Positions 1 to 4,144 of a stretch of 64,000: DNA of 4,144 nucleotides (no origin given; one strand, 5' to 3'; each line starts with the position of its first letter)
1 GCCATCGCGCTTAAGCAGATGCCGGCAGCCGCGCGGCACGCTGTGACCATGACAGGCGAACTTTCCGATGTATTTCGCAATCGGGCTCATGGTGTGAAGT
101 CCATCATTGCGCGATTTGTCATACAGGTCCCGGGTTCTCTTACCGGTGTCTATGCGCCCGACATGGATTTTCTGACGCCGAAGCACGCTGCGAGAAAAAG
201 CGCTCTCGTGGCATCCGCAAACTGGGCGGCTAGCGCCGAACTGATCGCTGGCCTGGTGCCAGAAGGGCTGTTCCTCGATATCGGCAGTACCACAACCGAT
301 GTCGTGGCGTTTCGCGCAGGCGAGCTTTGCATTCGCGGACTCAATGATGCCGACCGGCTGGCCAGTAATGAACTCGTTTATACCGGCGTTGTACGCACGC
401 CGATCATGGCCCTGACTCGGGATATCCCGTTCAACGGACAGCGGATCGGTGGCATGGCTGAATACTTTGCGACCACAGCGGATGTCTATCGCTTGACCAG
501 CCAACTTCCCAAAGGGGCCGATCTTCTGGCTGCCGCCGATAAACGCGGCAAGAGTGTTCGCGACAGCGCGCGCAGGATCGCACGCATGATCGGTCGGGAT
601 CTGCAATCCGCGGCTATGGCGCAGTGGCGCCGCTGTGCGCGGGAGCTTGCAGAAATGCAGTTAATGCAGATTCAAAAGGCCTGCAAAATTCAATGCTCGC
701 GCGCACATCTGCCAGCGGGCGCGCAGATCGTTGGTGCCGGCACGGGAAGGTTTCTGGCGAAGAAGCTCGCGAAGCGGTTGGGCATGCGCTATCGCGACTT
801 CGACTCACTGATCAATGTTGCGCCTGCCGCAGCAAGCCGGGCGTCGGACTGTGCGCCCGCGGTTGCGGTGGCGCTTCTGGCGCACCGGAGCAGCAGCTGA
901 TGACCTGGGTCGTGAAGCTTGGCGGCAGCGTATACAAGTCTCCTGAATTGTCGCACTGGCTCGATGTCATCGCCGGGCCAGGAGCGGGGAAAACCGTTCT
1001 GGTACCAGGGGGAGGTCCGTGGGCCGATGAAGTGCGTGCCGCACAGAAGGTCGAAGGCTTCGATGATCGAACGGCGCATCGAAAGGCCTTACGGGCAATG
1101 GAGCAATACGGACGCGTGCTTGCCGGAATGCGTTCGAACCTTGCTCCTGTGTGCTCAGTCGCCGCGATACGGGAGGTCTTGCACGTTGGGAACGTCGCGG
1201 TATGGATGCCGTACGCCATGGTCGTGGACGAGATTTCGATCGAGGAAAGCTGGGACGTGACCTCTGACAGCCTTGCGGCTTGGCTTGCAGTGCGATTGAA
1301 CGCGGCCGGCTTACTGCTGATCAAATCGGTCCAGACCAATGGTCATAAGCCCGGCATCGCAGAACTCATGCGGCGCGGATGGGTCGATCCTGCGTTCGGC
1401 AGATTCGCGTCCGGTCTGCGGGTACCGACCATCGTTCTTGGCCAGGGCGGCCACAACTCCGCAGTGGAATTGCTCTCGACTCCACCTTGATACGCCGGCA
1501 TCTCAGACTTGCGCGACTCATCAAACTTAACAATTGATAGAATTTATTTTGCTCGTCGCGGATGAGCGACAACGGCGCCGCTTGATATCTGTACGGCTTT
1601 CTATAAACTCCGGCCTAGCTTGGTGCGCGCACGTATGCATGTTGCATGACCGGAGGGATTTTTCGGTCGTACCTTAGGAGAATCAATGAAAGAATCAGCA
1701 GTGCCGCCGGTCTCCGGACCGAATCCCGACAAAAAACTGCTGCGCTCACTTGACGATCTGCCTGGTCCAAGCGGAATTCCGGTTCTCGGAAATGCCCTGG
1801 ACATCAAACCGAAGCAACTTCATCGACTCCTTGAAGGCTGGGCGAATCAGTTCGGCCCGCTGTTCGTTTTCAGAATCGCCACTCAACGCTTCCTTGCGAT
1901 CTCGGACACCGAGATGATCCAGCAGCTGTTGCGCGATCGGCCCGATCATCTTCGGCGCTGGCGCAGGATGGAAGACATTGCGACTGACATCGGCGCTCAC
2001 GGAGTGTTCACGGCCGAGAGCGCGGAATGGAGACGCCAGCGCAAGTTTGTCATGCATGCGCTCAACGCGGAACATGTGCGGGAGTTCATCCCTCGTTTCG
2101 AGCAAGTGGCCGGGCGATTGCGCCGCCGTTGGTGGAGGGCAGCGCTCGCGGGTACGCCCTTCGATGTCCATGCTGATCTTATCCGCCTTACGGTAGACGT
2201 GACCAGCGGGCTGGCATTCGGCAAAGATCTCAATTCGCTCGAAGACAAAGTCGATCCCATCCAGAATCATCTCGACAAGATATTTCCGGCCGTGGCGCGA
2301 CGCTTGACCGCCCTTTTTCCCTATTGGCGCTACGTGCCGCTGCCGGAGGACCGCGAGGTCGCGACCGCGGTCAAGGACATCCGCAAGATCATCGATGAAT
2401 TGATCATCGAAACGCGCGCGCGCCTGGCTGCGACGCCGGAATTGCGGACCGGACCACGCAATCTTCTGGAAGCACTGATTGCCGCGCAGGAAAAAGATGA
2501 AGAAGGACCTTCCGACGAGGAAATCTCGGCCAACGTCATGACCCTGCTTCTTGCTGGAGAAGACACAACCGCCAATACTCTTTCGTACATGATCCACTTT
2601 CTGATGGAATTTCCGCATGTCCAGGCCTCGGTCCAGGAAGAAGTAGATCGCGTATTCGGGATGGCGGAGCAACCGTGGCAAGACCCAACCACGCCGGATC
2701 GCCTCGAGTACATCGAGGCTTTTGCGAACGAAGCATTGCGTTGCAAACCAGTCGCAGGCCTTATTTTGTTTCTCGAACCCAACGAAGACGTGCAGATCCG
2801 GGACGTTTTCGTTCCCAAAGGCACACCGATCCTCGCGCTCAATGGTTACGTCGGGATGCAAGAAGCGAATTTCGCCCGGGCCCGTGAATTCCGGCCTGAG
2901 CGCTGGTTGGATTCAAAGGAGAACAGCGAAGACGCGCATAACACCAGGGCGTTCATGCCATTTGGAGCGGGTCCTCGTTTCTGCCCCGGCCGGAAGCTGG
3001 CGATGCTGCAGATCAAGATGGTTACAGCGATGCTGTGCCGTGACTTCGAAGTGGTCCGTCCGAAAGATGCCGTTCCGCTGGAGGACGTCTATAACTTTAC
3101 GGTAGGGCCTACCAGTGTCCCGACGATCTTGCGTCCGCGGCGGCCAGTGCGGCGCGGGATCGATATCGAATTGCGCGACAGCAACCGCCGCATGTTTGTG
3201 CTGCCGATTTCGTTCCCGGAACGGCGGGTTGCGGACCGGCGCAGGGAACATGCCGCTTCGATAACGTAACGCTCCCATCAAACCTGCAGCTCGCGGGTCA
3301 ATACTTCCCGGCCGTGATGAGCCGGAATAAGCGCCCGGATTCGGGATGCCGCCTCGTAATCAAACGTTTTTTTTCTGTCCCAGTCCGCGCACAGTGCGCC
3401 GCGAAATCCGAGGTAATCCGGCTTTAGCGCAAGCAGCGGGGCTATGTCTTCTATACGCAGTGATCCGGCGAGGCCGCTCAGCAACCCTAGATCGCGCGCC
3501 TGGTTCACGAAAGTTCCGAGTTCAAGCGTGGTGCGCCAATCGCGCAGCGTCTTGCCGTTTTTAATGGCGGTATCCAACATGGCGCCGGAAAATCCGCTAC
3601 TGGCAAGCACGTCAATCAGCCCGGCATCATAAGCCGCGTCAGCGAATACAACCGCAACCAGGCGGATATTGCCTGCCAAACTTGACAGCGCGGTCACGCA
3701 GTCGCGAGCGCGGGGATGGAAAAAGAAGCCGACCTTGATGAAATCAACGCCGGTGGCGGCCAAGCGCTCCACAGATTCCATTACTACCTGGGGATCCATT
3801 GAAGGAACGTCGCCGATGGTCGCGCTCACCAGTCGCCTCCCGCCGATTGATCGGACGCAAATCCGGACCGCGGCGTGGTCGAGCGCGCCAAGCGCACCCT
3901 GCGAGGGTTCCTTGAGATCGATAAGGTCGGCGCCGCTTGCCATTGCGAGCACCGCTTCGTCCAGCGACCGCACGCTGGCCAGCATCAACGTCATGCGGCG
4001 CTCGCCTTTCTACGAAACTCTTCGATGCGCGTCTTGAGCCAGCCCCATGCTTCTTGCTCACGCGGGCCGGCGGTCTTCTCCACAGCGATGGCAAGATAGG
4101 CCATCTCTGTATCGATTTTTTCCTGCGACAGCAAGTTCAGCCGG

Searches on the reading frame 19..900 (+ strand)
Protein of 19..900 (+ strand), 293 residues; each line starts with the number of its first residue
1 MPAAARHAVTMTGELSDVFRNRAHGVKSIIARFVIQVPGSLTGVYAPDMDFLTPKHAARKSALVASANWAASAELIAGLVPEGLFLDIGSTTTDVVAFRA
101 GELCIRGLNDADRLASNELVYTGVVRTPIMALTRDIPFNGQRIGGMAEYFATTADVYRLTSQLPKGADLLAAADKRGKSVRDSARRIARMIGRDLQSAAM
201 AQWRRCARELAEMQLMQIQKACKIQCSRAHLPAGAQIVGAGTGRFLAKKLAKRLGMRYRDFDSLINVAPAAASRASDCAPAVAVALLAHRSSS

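Call 74: search_protein_families(library=ncbifam, proteins=[window:19-900:+], max_evalue=0.00001)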
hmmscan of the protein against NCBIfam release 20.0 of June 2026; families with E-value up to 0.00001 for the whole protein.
window:19-900:+ (293 aa): 2 families
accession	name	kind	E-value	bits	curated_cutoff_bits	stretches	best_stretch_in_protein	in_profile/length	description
TIGR03123.1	one_C_unchar_1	hypoth_equivalog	5.8e-84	282.1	244.1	1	4-288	52-326/327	probable H4MPT-linked C1 transfer pathway protein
NF040623.1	MfnF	equivalog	8.9e-35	120.4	520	1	7-231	53-276/324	(4-{4-[2-(gamma-L-glutamylamino)ethyl]phenoxymethyl}furan-2-yl)methanamine synthase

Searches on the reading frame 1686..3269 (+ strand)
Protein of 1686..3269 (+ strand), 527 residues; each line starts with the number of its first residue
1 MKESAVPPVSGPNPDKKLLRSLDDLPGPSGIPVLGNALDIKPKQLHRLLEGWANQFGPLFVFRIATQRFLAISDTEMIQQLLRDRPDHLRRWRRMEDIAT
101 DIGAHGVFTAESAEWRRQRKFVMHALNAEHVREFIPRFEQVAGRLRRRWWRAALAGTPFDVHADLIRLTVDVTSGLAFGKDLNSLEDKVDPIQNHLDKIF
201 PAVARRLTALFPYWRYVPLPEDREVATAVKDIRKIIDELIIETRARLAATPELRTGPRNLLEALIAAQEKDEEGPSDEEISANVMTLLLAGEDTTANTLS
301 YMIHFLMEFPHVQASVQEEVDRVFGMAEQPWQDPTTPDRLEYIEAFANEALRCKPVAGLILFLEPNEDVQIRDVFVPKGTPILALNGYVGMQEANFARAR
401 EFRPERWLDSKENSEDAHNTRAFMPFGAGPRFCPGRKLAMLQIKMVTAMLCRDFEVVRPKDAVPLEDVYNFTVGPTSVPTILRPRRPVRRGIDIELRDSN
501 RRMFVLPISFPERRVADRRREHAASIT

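Call 73: search_protein_families(library=pfam, proteins=[window:1686-3269:+], max_evalue=0.00001)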
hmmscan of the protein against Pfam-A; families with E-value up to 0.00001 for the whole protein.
window:1686-3269:+ (527 aa): 1 family
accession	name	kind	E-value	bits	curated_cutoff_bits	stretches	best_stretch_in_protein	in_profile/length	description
PF00067.27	p450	-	4.3e-89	299.8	22.8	1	26-466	2-445/462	Cytochrome P450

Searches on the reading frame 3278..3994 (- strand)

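Call 74: search_protein_families(library=ncbifam, proteins=[window:3278-3994:-], max_evalue=0.00001)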
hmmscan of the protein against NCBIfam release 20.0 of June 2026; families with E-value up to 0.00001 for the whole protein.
window:3278-3994:- (238 aa): 4 families
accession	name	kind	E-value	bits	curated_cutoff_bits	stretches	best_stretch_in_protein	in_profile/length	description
NF002576.0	PRK02227.1-5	equivalog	1.1e-78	263.8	297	1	1-226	1-226/236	hypothetical protein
NF002574.0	PRK02227.1-2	subfamily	3.5e-55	186.9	286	1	1-222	1-222/233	hypothetical protein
NF002573.0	PRK02227.1-1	equivalog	2.3e-36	125.4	341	1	3-209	2-219/236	(5-formylfuran-3-yl)methyl phosphate synthase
NF002575.0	PRK02227.1-3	equivalog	8.6e-33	114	304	1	4-220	3-229/233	(5-formylfuran-3-yl)methyl phosphate synthase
